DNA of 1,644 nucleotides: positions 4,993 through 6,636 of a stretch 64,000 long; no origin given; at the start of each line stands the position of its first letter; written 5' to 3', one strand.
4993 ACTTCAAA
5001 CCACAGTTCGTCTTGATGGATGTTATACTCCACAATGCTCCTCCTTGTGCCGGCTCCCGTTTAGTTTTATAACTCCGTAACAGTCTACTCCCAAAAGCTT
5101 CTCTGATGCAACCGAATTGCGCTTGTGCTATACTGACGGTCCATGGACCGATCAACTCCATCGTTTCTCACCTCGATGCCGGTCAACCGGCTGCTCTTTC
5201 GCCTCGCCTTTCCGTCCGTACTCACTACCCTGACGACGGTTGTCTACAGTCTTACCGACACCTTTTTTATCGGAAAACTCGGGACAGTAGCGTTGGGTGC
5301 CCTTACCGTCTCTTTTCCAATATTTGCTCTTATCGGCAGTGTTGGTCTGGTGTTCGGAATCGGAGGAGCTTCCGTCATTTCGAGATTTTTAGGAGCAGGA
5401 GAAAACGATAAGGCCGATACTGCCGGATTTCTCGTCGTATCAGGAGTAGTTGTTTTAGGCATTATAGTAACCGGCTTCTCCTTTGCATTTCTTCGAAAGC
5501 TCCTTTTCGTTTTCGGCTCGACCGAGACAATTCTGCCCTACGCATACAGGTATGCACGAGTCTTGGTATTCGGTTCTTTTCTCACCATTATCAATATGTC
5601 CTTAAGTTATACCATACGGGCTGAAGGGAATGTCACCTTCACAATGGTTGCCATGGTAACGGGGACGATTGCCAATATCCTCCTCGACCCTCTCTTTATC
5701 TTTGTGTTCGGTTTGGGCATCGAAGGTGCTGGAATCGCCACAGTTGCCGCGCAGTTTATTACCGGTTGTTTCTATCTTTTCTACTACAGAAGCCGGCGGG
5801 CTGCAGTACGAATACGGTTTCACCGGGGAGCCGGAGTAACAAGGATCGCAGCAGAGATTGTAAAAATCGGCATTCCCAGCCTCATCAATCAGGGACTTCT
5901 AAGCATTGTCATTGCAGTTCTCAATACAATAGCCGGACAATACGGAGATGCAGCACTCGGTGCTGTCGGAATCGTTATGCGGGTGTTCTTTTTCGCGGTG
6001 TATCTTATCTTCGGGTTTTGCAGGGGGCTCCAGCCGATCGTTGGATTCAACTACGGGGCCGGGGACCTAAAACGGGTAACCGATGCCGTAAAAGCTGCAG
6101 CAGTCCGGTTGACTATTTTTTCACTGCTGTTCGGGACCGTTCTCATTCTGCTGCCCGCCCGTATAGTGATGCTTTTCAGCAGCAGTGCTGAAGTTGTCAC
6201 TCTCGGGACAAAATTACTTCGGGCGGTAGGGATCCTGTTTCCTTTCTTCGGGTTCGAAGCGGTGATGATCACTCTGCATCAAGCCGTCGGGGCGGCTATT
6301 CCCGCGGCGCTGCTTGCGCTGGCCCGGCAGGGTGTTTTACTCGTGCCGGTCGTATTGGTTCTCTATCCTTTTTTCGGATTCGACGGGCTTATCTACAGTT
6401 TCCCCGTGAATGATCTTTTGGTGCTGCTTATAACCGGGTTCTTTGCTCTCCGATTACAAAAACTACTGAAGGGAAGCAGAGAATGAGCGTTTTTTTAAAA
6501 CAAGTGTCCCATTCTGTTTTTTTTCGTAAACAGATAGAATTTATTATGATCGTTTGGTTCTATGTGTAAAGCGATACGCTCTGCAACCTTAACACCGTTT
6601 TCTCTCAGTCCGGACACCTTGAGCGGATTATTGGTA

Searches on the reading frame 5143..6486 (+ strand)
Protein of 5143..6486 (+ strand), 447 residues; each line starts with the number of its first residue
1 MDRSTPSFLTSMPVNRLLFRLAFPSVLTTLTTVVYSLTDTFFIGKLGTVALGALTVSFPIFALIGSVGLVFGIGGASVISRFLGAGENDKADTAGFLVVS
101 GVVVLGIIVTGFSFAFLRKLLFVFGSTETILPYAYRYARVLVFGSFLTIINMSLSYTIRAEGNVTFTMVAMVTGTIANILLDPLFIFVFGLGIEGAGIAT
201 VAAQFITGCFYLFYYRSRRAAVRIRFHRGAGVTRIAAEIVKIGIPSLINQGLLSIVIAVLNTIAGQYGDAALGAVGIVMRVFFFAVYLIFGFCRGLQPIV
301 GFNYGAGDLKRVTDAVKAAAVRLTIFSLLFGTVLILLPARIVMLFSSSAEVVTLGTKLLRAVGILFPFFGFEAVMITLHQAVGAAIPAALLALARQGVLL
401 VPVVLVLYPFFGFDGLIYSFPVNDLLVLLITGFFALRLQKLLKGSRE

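Call 85: search_protein_families(library=pfam, proteins=[window:5143-6486:+])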
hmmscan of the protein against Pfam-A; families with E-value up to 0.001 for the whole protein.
window:5143-6486:+ (447 aa): 1 family
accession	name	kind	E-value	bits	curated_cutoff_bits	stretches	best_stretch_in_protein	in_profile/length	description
PF01554.23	MatE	-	7.9e-45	152.9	24.9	2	24-184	1-161/161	MatE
